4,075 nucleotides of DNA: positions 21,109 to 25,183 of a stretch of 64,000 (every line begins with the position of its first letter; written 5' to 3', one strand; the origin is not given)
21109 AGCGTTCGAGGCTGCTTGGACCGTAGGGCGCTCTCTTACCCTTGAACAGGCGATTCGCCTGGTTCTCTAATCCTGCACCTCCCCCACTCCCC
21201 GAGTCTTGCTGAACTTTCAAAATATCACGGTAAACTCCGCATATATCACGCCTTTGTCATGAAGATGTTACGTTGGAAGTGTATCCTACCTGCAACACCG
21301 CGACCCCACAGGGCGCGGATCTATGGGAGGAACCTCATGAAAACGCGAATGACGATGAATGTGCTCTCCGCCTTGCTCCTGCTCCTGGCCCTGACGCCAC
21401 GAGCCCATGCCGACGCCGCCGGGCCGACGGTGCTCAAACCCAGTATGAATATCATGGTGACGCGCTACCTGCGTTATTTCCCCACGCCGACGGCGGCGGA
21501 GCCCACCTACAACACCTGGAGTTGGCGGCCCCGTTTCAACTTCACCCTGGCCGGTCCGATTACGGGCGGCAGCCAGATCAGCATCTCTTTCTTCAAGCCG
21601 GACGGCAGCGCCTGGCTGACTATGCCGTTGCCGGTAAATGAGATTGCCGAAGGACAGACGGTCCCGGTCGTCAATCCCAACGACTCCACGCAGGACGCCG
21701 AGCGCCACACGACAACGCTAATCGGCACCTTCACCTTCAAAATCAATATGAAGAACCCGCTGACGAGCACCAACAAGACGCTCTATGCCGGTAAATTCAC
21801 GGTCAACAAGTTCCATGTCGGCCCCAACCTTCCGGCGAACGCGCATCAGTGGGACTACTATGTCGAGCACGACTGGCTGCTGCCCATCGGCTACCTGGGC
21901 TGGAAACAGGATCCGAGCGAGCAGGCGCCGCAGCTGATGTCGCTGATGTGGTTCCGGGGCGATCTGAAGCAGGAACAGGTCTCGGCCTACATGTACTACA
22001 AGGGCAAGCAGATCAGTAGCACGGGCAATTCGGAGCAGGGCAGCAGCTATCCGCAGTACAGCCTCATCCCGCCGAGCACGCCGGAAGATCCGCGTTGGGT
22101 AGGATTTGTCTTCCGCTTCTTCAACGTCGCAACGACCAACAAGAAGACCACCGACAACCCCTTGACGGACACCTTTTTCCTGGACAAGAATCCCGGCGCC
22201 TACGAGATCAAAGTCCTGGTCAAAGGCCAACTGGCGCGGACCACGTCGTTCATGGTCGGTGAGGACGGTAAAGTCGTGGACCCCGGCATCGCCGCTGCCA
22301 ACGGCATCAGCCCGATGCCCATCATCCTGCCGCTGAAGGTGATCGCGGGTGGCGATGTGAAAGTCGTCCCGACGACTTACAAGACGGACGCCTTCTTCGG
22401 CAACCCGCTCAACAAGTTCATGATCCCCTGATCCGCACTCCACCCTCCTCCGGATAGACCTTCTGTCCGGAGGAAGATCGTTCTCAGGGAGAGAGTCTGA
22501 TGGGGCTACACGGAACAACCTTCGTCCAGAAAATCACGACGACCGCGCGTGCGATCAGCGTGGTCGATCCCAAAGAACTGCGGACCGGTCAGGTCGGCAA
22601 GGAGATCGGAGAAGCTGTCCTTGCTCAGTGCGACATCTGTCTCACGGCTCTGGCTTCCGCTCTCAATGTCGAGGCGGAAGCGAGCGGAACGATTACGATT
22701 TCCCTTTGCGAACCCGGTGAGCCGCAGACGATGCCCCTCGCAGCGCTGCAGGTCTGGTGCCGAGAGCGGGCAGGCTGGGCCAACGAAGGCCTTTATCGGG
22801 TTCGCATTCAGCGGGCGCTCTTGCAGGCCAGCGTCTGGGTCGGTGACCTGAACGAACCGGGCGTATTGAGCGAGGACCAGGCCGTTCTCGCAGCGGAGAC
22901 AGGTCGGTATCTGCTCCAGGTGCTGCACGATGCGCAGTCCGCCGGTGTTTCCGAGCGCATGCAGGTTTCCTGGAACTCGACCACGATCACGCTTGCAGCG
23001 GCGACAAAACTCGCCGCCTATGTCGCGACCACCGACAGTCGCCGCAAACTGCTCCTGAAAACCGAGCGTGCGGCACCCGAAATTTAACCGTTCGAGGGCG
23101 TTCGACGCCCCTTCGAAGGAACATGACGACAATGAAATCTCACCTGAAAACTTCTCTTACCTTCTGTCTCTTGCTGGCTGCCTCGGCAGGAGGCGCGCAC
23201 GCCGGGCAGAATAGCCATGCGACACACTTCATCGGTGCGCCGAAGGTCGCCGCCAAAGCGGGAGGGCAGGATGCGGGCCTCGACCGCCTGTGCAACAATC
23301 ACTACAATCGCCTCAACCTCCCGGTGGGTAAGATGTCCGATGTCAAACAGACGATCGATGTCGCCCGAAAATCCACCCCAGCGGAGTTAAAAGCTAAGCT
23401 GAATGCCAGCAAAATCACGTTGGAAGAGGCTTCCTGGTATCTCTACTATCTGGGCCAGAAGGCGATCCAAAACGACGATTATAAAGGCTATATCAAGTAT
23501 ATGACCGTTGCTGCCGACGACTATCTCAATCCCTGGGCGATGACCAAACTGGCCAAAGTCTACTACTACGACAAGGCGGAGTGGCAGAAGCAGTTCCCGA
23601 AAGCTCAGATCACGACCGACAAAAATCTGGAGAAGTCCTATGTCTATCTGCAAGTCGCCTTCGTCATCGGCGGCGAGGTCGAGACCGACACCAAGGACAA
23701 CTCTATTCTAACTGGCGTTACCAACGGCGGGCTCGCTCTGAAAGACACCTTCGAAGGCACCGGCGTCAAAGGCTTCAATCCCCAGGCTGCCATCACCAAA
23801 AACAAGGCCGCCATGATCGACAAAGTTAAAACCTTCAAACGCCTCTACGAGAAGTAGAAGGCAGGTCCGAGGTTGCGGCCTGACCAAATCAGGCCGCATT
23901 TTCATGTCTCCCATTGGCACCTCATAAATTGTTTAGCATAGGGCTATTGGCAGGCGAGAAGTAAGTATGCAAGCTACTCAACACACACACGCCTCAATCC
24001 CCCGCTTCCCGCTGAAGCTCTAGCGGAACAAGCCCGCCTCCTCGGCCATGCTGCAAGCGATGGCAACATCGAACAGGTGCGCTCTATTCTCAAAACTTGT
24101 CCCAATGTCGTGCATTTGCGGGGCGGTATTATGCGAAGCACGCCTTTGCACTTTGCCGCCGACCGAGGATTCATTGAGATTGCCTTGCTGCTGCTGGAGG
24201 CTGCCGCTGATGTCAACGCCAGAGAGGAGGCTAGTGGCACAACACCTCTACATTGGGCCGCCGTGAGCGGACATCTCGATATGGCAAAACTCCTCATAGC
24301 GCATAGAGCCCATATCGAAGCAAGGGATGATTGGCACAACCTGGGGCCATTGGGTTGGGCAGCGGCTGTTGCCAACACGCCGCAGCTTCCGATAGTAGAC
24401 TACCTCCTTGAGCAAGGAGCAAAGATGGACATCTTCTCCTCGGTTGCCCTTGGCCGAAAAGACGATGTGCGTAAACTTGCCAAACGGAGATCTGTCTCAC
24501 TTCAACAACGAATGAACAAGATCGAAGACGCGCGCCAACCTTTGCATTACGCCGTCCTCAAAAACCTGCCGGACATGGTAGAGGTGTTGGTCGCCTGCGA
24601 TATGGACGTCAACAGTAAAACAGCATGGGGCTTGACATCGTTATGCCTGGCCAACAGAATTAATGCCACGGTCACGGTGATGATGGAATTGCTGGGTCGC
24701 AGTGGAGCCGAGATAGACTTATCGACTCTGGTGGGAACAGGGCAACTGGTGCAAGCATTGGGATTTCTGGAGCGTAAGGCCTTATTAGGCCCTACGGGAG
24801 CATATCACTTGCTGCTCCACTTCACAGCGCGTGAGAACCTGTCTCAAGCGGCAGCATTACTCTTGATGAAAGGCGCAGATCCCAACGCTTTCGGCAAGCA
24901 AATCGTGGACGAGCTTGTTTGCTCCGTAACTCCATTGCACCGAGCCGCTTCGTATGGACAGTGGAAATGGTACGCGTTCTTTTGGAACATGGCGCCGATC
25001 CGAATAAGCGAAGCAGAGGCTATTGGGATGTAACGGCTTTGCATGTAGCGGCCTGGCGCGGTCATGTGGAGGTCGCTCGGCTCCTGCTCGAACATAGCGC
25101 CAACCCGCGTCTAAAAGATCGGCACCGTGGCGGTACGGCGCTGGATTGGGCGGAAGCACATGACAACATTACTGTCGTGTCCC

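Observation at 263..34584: Four BTAD–NB-ARC–TPR loci in 35 kb, each intact copy immediately followed by a secreted-protein gene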

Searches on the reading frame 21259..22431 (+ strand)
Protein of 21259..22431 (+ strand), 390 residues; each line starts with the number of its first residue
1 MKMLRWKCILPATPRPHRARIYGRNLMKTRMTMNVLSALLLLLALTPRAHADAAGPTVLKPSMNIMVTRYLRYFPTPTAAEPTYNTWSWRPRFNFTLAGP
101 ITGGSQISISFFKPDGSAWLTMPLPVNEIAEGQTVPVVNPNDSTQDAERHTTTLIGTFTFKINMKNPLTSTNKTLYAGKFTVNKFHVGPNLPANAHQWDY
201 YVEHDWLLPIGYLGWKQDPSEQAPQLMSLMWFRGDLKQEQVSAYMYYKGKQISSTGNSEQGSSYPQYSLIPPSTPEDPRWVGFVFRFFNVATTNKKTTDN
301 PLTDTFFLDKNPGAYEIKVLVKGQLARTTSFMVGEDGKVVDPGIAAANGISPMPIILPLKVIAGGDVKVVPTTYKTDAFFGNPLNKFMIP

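Call 4: search_protein_families(library=pfam, proteins=[window:21259-22431:+], max_evalue=0.01)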
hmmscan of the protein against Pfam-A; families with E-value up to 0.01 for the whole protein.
window:21259-22431:+ (390 aa): 0 families

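Call 37: search_protein_families(library=ncbifam, proteins=[window:21337-22431:+], max_evalue=0.01)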
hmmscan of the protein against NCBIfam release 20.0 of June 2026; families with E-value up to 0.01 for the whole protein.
window:21337-22431:+ (364 aa): 0 families

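Call 72: find_homologous_proteins(query=window:21337-22431:+, max_evalue=0.001)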
Query window:21337-22431:+ (364 aa): 38 proteins with E <= 0.001 among 2539 candidates.
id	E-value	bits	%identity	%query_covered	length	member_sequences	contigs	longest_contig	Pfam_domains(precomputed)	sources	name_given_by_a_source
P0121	7.4e-248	840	100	100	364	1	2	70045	-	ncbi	-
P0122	7.7e-212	721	86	100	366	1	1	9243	-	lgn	-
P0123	1.2e-211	720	85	100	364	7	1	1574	-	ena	-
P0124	7.5e-210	715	84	99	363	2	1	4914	-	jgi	jgi:hypothetical protein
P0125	1.2e-196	671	78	100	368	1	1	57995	-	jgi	jgi:hypothetical protein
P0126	8.7e-192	655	76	100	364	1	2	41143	-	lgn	-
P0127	5.7e-190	649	76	100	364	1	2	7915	-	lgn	-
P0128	9.9e-170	583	70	100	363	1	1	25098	-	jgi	jgi:hypothetical protein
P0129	9.5e-168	576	70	98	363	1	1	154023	-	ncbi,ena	-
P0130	1.2e-167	576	69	93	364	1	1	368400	-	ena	-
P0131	1.8e-164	565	69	94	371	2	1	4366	-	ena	-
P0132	1.4e-163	562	68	100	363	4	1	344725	-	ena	-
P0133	2.7e-156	538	65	99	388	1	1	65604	-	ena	-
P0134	2.9e-155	535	66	95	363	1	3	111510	-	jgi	jgi:hypothetical protein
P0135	3.4e-121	423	55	93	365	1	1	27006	-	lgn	-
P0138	3.5e-114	400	49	100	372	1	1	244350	-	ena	-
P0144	8.9e-81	290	43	99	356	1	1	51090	-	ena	-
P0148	3.5e-75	271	39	98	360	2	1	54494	-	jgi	jgi:hypothetical protein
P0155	1.2e-65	240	38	92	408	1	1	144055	-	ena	-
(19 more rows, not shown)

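Call 73: find_encoding_contigs(protein=P0138, flank=5000, max_places=1)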
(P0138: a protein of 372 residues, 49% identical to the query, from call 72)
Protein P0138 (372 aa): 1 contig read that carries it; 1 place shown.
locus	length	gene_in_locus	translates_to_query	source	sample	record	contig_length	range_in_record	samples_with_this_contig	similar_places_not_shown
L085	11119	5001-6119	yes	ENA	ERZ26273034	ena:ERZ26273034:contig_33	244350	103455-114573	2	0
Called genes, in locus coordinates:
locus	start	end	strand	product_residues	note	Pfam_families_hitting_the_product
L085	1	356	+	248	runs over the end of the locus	PF00106:adh_short, PF01370:Epimerase (faint), PF08659:KR (weak), PF13460:NAD_binding_10 (weak), PF13561:adh_short_C2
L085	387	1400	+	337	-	PF01571:GCV_T, PF08669:GCV_T_C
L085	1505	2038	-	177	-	-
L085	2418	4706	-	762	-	PF00561:Abhydrolase_1, PF16656:Pur_ac_phosph_N (weak)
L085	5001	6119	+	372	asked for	-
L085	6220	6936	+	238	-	-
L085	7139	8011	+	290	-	PF03781:FGE-sulfatase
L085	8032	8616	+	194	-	PF05685:Uma2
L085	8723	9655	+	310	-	-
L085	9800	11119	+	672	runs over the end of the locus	PF20581:DUF6785, PF20580:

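Call 74: find_encoding_contigs(protein=P0144, flank=5000, max_places=1)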
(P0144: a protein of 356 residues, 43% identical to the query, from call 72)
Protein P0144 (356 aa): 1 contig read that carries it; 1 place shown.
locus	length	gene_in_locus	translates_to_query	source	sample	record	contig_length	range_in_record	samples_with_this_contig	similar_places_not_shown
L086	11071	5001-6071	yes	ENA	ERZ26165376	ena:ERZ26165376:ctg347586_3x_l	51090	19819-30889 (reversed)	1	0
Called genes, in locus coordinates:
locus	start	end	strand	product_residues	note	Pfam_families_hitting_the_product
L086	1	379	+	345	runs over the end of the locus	PF06723:MreB_Mbl, PF25216:Volactin, PF00022:Actin, PF11104:PilM_2 (faint), PF00012:HSP70, PF14450:FtsA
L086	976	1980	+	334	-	PF00150:Cellulase (faint)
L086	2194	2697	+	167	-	-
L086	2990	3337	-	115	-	-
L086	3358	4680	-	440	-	PF02812:ELFV_dehydrog_N, PF00208:ELFV_dehydrog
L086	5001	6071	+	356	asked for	-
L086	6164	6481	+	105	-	PF00404:Dockerin_1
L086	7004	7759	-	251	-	PF04794:YdjC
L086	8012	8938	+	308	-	PF13641:Glyco_tranf_2_3, PF00535:Glycos_transf_2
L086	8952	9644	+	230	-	PF04402:SIMPL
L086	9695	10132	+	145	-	-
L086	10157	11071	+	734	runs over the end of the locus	-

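Call 75: find_encoding_contigs(protein=P0148, flank=5000, max_places=1)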
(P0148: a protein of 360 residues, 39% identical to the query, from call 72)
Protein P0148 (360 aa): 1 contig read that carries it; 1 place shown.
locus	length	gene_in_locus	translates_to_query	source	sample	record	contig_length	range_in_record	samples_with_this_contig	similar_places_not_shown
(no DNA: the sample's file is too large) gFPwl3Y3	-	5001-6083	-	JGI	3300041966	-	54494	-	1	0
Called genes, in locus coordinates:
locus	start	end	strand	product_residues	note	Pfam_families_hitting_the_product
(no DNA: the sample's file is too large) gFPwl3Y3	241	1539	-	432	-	PF05762:VWA_CoxE (weak), PF00092:VWA, PF13519:VWA_2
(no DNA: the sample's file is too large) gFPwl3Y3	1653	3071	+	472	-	PF07690:MFS_1, PF00854:PTR2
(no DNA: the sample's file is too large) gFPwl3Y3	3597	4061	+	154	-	PF00210:Ferritin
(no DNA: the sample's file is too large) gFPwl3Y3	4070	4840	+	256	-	PF19420:DDAH_eukar (weak), PF02274:ADI (weak)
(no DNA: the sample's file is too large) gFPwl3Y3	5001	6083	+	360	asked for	-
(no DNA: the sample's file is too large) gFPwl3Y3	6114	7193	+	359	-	-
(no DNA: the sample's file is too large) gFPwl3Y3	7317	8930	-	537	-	PF13946:DUF4214 (weak)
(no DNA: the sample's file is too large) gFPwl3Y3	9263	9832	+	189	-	PF04542:Sigma70_r2 (weak)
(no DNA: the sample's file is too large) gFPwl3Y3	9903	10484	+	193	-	-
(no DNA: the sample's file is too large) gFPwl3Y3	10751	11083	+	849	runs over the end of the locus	PF00515:TPR_1 (faint), PF07719:TPR_2 (faint), PF13374:TPR_10 (faint), PF13424:TPR_12, PF12770:CHAT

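Call 76: find_encoding_contigs(protein=P0155, flank=5000, max_places=1)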
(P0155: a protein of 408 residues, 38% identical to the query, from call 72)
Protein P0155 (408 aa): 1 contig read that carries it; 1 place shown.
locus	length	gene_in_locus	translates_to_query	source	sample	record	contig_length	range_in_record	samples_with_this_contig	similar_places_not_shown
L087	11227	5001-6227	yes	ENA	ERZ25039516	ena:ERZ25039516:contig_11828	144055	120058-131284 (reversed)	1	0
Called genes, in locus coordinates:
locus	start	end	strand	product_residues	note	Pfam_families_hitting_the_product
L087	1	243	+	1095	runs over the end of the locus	PF13374:TPR_10, PF13424:TPR_12, PF13432:TPR_16, PF13424:TPR_12, PF17874:TPR_MalT, PF24885:TPR_NPHP3, PF13374:TPR_10, PF13424:TPR_12, +23 more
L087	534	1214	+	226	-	-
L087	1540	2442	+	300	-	-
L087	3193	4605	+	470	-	-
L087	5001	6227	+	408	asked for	-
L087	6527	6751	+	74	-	-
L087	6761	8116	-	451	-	PF00364:Biotin_lipoyl, PF25997:BSH_YhbJ (faint), PF02817:E3_binding, PF00198:2-oxoacid_dh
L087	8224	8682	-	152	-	PF02780:Transketolase_C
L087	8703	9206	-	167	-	PF02779:Transket_pyr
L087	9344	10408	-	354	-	PF00676:E1_dh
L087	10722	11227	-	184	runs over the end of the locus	PF00990:GGDEF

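Call 83: predict_structure(alignment_id=A2)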
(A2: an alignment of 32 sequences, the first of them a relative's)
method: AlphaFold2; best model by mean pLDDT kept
length: 364 residues; sequences in the alignment: 32
mean_pLDDT: 82.7   pTM: 0.71
mean pLDDT of the five models: 82.7, 82.6, 82.0, 81.4, 80.3
residues with pLDDT >= 90: 133; 70-90: 169; 50-70: 52; < 50: 10
segments of 3 or more residues with pLDDT < 50: 20-27
pLDDT, mean of each block of 10 residues (from residue 1): 56 59 51 83 87 86 90 91 94 91 88 80 90 94 90 87 77 77 83 84 86 93 95 92 72 83 87 71 94 92 93 85 75 79 65 75 76
secondary structure, 60 per line:
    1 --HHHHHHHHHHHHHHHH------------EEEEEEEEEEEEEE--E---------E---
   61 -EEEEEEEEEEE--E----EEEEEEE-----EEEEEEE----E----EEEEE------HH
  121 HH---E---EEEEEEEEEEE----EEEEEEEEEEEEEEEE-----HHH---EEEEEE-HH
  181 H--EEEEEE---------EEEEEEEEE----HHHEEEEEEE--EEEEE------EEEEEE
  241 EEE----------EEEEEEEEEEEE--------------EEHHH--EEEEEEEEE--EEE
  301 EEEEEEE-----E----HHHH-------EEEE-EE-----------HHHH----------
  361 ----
elements in order: H3-18 E31-44 E62-72 E80-86 E92-98 E108-112 H119-122 E130-140 E145-160 E172-177 E184-189 E199-207 E215-221 E224-228 E235-243 E254-265 E287-295 E298-307 H318-321 E329-332 H347-350

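Call 86: fold_search(model_id=the predicted structure, library=pdb)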
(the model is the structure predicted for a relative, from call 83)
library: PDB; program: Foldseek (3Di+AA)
matches with E <= 10: 1412; with E <= 0.001: 4
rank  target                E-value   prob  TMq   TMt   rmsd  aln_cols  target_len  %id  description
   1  6pef_E                6.3e-04  0.98  0.19  0.29  15.6       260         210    6  Vaccine-elicited NHP FP-targeting antibody DF2F-a.01 in complex with HIV fusion peptide (residue 512-519) (released 2020-06-24)
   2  8zdo_a                7.0e-04  0.84  0.16  0.19  27.0       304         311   10  Cryo-EM structure of Mycobacteriophage Douge baseplate (gp13, gp17, gp23, gp16, gp18 and gp20) (released 2025-06-25)
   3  6srx_MMM              7.4e-04  0.89  0.16  0.25  17.0       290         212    9  Structure of the arginase-2-inhibitory human antigen-binding fragment Fab C0021158 (released 2020-06-10)
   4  6rcq_B                8.2e-04  0.96  0.17  0.26  15.0       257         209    9  PfRH5-binding monoclonal antibody R5.011 (released 2019-06-26)
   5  4imk_C                1.0e-03  0.99  0.20  0.30  14.7       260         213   10  Uncrossed Fab binding to human Angiopoietin 2 (released 2013-04-17)
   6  7u0e_B                1.0e-03  0.95  0.17  0.26  15.8       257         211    7  Crystal Structure of C13C9 Fab in complex with SARS-CoV-2 S fusion peptide (released 2022-08-03)
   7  1wg3                  1.1e-03  0.97  0.20  0.35  11.1       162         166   10  Structural analysis of yeast nucleosome-assembly factor CIA1p (released 2005-06-14)
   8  6wtu_L                1.1e-03  0.97  0.18  0.28  15.6       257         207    9  Plasmodium vivax reticulocyte binding protein 2b (PvRBP2b) bound to human monoclonal antibody 273264 (released 2021-01-27)
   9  7kpg_L                1.1e-03  0.91  0.17  0.27  16.8       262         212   10  Blocking Fab 25 anti-SIRP-alpha antibody in complex with SIRP-alpha Variant 1 (released 2020-12-16)
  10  5fhb_L                1.2e-03  0.97  0.20  0.31  15.6       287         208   10  Crystal Structure of Protective Ebola Virus Antibody 100 (released 2016-03-16)
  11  8tfr_B                1.2e-03  0.93  0.17  0.27  15.0       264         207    8  Apo Fab from C10-S66K antibody (released 2023-08-16)
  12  8fbw_B                1.4e-03  0.94  0.18  0.27  15.0       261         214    7  Crystal structure of SIV-1 V2 antibody NCI05 in complex with a V2 peptide (released 2023-01-18)
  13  3q6g_L                1.5e-03  0.97  0.18  0.28  15.2       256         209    9  Crystal structure of Fab of rhesus mAb 2.5B specific for quaternary neutralizing epitope of HIV-1 gp120 (released 2011-05-25)
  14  7zf4_L                1.6e-03  0.96  0.18  0.28  14.3       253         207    9  SARS-CoV-2 Omicron RBD in complex with Omi-9 Fab and nanobody F2 (released 2022-06-08)
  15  9q8l_L                1.6e-03  0.92  0.16  0.25  15.2       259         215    8  Crystal Structure of 21A08Ap1-Fab in Complex with Human PD-1 at 1.85 angstrom Resolution (released 2025-08-13)
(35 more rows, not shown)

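Call 91: find_encoding_contigs(protein=P0125, flank=5000, max_places=1)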
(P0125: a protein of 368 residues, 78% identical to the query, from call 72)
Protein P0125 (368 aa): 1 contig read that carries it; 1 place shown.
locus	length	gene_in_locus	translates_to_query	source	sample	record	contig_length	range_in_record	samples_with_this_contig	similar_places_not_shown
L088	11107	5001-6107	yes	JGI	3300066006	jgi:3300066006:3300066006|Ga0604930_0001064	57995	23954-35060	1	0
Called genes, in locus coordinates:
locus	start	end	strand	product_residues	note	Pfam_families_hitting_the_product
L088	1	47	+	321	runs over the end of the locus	PF00753:Lactamase_B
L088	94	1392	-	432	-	PF13204:Apiosidase, PF12904:Collagen_bind_2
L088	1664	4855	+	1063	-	PF03704:BTAD, PF00515:TPR_1 (faint), PF13176:TPR_7 (faint), PF05729:NACHT (faint), PF13191:AAA_16, PF13401:AAA_22 (weak), PF13424:TPR_12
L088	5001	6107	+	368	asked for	-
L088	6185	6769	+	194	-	-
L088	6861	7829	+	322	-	PF00248:Aldo_ket_red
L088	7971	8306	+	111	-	-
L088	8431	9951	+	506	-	PF00089:Trypsin, PF13365:Trypsin_2, PF00059:Lectin_C (weak)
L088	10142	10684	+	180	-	PF00583:Acetyltransf_1, PF13673:Acetyltransf_10, PF13508:Acetyltransf_7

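Call 92: find_encoding_contigs(protein=P0130, flank=5000, max_places=1)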
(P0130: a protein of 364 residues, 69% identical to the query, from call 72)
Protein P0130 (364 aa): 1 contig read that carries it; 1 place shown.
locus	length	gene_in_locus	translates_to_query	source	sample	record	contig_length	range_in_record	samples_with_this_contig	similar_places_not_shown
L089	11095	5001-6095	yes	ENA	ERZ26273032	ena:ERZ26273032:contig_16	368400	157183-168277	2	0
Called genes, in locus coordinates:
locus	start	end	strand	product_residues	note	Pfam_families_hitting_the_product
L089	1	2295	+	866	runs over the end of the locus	PF02190:LON_substr_bdg, PF00004:AAA, PF07728:AAA_5, PF22667:Lon_lid, PF05362:Lon_C, PF13541:ChlI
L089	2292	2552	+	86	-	-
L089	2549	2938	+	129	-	PF01850:PIN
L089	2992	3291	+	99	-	-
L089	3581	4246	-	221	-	PF22564:HAAS (weak)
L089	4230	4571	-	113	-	PF03551:PadR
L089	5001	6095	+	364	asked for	-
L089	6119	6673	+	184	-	-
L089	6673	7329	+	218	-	-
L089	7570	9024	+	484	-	-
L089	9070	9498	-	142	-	PF14103:DUF4276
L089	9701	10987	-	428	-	PF02463:SMC_N, PF11398:DUF2813 (faint), PF13175:AAA_15, PF13476:AAA_23 (weak), PF13304:AAA_21, PF13175:AAA_15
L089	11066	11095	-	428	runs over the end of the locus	PF18096:Thump_like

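Call 93: find_encoding_contigs(protein=P0135, flank=5000, max_places=1)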
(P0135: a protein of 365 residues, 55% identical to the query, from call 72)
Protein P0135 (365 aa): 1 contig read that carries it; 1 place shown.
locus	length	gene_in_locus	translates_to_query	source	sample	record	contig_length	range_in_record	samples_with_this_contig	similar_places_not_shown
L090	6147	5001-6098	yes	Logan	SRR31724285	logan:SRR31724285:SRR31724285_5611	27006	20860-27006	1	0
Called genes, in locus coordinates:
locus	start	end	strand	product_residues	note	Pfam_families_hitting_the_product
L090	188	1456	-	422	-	PF00109:ketoacyl-synt, PF00108:Thiolase_N (faint), PF02801:Ketoacyl-synt_C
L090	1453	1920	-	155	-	PF10604:Polyketide_cyc2, PF03364:Polyketide_cyc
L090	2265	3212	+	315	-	-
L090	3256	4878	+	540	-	PF25390:WD40_RLD, PF13540:RCC1_2, PF00415:RCC1, PF13540:RCC1_2, PF00415:RCC1, PF13540:RCC1_2, PF00415:RCC1, PF00404:Dockerin_1, +1 more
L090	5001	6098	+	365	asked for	-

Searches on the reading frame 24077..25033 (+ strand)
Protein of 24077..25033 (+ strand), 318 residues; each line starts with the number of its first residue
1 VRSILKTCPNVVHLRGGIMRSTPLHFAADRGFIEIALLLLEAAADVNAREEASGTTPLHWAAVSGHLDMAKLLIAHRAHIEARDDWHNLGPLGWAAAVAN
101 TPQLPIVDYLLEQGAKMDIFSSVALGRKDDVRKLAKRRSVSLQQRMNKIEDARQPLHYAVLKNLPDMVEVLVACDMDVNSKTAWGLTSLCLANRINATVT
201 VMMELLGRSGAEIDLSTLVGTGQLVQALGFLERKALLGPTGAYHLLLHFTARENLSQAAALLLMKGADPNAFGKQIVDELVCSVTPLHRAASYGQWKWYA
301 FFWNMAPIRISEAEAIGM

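Call 71: search_protein_families(library=pfam, proteins=[window:24077-25033:+], max_evalue=0.001)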
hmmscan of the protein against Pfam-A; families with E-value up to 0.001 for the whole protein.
window:24077-25033:+ (318 aa): 5 families
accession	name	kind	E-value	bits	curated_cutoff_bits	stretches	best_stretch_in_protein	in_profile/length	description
PF12796.13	Ank_2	-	9.2e-35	119.5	27.3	3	24-119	1-88/90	Ankyrin repeats (3 copies)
PF00023.36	Ank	-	1.2e-30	104.3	21.1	2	54-85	2-33/33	Ankyrin repeat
PF13606.12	Ank_3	-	1.1e-22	77.7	22.3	1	56-81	4-29/30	Ankyrin repeat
PF13857.12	Ank_5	-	5.5e-21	74.9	27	1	154-190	18-54/56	Ankyrin repeats (many copies)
PF13637.12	Ank_4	-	5.4e-17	61.9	22.7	2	24-74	1-50/50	Ankyrin repeats (many copies)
